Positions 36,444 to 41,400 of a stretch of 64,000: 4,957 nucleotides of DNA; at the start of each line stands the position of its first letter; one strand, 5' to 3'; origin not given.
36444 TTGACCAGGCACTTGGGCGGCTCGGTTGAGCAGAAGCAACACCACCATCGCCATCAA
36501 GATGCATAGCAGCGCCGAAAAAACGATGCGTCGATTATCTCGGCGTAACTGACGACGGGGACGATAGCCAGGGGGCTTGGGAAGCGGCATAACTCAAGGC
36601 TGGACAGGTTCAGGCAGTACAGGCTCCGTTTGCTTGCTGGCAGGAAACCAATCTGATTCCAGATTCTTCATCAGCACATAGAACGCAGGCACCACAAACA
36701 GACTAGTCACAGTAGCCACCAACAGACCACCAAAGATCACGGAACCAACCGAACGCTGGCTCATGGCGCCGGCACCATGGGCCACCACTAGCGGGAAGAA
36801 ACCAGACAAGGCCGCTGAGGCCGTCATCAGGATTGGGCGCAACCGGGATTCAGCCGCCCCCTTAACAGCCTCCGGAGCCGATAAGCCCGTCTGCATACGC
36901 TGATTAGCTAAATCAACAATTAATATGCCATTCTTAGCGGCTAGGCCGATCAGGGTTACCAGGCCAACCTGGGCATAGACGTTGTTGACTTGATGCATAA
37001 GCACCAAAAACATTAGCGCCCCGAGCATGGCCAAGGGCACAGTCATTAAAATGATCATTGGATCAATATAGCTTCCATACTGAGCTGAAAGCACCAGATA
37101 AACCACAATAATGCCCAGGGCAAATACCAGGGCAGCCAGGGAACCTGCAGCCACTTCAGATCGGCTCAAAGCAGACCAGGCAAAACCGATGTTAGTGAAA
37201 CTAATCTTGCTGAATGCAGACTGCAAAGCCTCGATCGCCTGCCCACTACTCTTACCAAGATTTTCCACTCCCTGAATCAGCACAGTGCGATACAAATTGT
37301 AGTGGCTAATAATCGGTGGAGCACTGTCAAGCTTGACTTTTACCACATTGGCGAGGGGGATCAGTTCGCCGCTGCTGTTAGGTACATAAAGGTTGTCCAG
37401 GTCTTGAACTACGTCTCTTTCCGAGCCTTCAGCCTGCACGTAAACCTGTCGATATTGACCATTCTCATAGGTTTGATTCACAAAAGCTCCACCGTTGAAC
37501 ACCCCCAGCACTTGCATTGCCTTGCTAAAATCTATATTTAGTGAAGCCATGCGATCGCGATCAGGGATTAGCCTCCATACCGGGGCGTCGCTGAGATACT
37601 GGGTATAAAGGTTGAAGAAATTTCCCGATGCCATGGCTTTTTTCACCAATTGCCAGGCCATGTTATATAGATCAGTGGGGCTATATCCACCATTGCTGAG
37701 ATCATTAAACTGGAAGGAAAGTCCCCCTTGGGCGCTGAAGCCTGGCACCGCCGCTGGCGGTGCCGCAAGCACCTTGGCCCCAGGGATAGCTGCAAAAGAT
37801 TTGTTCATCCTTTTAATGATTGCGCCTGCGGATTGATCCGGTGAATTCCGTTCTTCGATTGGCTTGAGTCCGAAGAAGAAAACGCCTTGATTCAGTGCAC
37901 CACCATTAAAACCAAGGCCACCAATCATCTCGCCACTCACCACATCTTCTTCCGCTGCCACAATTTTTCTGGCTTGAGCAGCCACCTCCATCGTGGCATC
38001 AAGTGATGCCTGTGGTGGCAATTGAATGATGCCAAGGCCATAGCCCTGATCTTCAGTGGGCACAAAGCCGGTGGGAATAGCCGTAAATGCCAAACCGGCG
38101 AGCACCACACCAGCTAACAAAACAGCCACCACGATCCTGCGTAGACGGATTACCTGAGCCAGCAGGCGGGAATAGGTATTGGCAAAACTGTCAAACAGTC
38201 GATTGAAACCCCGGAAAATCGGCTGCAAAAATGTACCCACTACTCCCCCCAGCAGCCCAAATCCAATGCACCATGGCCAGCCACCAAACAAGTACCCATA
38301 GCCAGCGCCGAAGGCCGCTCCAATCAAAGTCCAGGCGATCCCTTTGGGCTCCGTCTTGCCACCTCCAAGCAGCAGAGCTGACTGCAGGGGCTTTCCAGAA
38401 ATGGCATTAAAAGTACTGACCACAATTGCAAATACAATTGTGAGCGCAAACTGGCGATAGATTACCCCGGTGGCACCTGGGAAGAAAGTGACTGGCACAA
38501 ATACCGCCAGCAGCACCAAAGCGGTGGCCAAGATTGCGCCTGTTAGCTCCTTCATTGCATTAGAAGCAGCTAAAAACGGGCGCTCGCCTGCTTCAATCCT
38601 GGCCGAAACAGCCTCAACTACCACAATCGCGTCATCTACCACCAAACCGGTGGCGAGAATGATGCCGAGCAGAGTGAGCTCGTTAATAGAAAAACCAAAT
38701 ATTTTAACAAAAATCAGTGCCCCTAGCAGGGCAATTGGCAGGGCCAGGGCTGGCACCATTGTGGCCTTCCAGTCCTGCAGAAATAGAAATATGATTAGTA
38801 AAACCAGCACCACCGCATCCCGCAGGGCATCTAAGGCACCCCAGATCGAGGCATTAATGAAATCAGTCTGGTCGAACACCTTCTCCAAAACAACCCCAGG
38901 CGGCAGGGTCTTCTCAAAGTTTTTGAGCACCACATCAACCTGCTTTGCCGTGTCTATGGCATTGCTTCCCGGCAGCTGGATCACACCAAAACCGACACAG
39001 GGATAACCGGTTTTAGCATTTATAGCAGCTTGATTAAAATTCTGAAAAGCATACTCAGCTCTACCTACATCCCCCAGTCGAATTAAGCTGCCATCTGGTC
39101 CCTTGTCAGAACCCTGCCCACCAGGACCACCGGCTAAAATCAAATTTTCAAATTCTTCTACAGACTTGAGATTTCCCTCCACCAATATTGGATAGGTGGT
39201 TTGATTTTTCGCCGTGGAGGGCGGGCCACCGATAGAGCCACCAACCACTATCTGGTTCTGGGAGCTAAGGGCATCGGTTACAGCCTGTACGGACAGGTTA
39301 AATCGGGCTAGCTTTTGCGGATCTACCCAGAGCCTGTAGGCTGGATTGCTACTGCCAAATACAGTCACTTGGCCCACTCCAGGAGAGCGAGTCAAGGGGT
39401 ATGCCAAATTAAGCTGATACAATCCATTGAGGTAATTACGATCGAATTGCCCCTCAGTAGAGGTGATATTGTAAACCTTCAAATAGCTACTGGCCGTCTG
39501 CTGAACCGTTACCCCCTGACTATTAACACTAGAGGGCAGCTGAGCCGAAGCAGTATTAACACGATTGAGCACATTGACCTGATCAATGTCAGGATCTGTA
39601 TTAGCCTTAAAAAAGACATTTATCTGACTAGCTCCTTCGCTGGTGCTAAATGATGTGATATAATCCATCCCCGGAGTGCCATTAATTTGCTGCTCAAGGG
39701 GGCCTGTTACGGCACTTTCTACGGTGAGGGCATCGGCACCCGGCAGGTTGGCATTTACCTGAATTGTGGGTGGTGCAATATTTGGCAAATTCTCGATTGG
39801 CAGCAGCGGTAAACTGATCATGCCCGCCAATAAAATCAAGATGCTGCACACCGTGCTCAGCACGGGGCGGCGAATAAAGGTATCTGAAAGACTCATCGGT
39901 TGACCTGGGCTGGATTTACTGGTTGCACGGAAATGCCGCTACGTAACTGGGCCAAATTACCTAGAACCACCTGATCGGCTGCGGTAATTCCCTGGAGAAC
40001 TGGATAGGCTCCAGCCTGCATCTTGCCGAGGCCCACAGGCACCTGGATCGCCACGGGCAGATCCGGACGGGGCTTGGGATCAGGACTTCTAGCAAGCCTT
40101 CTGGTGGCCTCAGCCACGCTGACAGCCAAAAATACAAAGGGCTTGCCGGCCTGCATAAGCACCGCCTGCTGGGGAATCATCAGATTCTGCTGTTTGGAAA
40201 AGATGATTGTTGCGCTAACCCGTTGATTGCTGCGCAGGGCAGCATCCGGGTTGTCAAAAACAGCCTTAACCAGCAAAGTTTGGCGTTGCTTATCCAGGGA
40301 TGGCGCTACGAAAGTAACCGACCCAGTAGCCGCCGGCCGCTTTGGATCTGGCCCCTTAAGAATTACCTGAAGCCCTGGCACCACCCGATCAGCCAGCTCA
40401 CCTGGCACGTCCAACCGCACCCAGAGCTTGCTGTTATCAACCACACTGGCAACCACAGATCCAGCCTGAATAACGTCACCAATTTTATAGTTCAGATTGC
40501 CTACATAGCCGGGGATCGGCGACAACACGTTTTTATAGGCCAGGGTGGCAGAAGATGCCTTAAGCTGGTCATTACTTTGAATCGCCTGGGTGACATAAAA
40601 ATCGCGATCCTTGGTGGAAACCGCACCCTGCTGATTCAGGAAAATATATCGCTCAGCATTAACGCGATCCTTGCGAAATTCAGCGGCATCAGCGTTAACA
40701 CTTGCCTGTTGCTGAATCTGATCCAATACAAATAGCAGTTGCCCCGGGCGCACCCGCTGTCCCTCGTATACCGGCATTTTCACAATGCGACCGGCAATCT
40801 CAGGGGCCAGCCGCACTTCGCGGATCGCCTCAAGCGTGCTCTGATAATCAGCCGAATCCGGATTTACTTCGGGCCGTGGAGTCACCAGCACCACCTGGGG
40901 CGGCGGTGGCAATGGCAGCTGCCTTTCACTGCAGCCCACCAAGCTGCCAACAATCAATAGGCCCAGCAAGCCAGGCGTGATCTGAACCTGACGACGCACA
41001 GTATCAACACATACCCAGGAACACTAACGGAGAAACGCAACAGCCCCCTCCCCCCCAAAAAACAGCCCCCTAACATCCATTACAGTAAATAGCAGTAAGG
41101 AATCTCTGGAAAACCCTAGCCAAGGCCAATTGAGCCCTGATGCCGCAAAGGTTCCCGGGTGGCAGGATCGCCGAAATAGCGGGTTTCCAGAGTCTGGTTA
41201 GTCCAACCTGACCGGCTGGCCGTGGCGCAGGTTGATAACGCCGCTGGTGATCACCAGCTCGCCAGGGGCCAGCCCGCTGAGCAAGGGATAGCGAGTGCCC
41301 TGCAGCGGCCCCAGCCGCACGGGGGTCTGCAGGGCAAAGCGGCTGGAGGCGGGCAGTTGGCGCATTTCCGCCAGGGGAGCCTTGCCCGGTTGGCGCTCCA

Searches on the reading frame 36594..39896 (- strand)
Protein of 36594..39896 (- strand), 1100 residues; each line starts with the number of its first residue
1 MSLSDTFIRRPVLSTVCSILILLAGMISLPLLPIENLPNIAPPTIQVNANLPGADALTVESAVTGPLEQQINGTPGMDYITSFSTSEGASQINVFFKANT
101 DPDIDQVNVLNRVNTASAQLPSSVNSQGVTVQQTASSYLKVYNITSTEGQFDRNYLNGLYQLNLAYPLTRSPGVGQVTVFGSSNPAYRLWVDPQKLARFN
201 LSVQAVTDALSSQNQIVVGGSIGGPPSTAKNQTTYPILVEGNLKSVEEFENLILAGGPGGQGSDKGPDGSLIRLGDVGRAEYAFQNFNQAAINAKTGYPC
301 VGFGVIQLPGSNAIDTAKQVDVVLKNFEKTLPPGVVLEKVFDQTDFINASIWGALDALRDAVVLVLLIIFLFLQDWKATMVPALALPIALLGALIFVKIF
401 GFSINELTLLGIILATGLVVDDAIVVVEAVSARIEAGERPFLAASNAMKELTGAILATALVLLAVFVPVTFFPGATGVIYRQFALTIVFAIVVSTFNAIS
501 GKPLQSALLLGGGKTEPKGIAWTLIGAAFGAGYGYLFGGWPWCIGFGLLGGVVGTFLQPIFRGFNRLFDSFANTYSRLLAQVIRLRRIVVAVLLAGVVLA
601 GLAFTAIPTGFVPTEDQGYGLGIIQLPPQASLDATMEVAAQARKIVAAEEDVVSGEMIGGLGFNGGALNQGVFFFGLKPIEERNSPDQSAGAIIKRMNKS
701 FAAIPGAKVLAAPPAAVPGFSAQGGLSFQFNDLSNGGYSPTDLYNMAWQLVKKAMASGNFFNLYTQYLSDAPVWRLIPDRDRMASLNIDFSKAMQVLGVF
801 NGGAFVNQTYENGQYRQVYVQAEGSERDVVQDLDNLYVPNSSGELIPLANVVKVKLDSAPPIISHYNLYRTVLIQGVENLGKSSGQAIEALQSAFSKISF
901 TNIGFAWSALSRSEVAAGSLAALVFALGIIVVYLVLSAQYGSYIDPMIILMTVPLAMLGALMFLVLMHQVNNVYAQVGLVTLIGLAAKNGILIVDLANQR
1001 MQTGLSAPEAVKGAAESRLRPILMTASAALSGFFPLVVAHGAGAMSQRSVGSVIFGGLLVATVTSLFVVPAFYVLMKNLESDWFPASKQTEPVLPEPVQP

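Call 9: search_protein_families(library=pfam, proteins=[window:36594-39896:-])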
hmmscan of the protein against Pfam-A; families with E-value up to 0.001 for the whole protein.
window:36594-39896:- (1100 aa): 1 family
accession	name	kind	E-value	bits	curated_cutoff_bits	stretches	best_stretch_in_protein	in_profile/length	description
PF00873.25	ACR_tran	-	2.4e-281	936.4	28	1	4-1076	2-1020/1021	AcrB/AcrD/AcrF family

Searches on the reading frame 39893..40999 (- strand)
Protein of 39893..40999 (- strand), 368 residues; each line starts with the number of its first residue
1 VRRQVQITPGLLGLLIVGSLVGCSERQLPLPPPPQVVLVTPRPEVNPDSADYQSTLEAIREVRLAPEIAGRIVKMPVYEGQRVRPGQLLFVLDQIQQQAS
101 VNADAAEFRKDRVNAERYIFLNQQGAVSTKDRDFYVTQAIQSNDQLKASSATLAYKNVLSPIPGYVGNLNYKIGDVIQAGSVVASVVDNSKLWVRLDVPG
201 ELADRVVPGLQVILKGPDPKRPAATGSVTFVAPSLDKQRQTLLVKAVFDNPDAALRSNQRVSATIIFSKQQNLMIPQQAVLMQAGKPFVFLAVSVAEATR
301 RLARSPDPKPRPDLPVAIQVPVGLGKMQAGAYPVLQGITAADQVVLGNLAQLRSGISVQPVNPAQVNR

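Call 9: search_protein_families(library=pfam, proteins=[window:39893-40999:-])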
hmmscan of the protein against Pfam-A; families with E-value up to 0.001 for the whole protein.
window:39893-40999:- (368 aa): 3 families
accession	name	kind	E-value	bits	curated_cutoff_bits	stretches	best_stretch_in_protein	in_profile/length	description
PF16576.10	HlyD_D23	-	4e-21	75.7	30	1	60-258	18-211/214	Barrel-sandwich domain of CusB or HlyD membrane-fusion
PF13437.12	HlyD_3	-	9.7e-18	65.3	22.2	1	158-255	2-103/106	HlyD family secretion protein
PF13533.13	Biotin_lipoyl_2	-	3e-09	36.9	29.8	1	62-93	1-32/32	Biotin-lipoyl like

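Call 46: find_encoding_contigs(protein=window:39893-40999:-, flank=10000, max_places=10)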
Protein window:39893-40999:- (368 aa): 7 contigs read that carry it; 6 places shown.
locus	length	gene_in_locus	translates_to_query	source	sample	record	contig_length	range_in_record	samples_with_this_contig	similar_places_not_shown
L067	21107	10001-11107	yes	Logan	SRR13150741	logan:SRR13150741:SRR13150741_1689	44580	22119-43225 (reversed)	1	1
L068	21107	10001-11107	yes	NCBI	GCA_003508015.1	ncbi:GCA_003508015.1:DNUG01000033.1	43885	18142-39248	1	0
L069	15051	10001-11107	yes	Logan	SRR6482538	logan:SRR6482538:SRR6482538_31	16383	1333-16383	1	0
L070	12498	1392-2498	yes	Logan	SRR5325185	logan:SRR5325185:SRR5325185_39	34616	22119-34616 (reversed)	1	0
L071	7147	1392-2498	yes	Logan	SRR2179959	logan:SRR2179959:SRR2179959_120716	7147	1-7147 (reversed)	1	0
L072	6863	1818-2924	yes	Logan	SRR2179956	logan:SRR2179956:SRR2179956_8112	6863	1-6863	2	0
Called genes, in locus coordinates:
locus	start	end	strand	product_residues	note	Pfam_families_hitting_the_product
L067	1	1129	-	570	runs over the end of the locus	PF13167:GTP-bdg_N, PF16360:GTP-bdg_M, PF01926:MMR_HSR1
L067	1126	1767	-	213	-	PF00702:Hydrolase, PF13419:HAD_2, PF13242:Hydrolase_like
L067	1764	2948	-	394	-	PF01266:DAO (faint), PF07992:Pyr_redox_2, PF13450:NAD_binding_8 (faint), PF13454:NAD_binding_9 (faint), PF00070:Pyr_redox (weak)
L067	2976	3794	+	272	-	PF01507:PAPS_reduct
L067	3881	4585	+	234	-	PF03309:Pan_kinase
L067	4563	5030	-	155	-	PF00578:AhpC-TSA, PF08534:Redoxin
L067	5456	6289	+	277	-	-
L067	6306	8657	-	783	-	PF05496:RuvB_N, PF00004:AAA, PF07728:AAA_5 (weak), PF13173:AAA_14 (weak), PF16193:AAA_assoc_2, PF12002:MgsA_C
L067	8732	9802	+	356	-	PF25919:BSH_CusB (faint), PF00364:Biotin_lipoyl (faint), PF25917:BSH_RND, PF25973:BSH_CzcB (weak), PF25954:Beta-barrel_RND_2 (weak)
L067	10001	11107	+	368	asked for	PF25917:BSH_RND, PF25973:BSH_CzcB (faint), PF25954:Beta-barrel_RND_2, PF25944:Beta-barrel_RND (weak)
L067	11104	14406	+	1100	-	PF00873:ACR_tran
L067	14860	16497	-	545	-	PF02878:PGM_PMM_I, PF02879:PGM_PMM_II, PF02880:PGM_PMM_III, PF24947:PGM1_C_vert_fung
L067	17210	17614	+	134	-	-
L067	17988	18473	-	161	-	-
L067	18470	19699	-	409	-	PF01266:DAO (weak), PF01494:FAD_binding_3, PF04820:Trp_halogenase (faint), PF07992:Pyr_redox_2 (weak)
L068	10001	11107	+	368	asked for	PF25917:BSH_RND, PF25973:BSH_CzcB (faint), PF25954:Beta-barrel_RND_2, PF25944:Beta-barrel_RND (weak)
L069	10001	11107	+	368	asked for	PF25917:BSH_RND, PF25973:BSH_CzcB (faint), PF25954:Beta-barrel_RND_2, PF25944:Beta-barrel_RND (weak)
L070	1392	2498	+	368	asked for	PF25917:BSH_RND, PF25973:BSH_CzcB (faint), PF25954:Beta-barrel_RND_2, PF25944:Beta-barrel_RND (weak)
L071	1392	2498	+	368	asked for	PF25917:BSH_RND, PF25973:BSH_CzcB (faint), PF25954:Beta-barrel_RND_2, PF25944:Beta-barrel_RND (weak)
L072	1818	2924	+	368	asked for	PF25917:BSH_RND, PF25973:BSH_CzcB (faint), PF25954:Beta-barrel_RND_2, PF25944:Beta-barrel_RND (weak)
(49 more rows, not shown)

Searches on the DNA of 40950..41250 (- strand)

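Call 17: search_rna_families(source=window, start=40950, end=41250, threshold=evalue, max_evalue=10)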
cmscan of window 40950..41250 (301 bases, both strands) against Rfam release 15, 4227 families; matches with E-value up to 10: 0.
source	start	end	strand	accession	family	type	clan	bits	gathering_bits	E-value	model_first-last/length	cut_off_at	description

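Call 39: search_dna_similar(query=window:41092-41201:-, collection=plasmids, mode=distant, max_evalue=1)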
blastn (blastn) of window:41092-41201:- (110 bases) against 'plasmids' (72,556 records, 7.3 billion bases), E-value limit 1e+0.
No match.
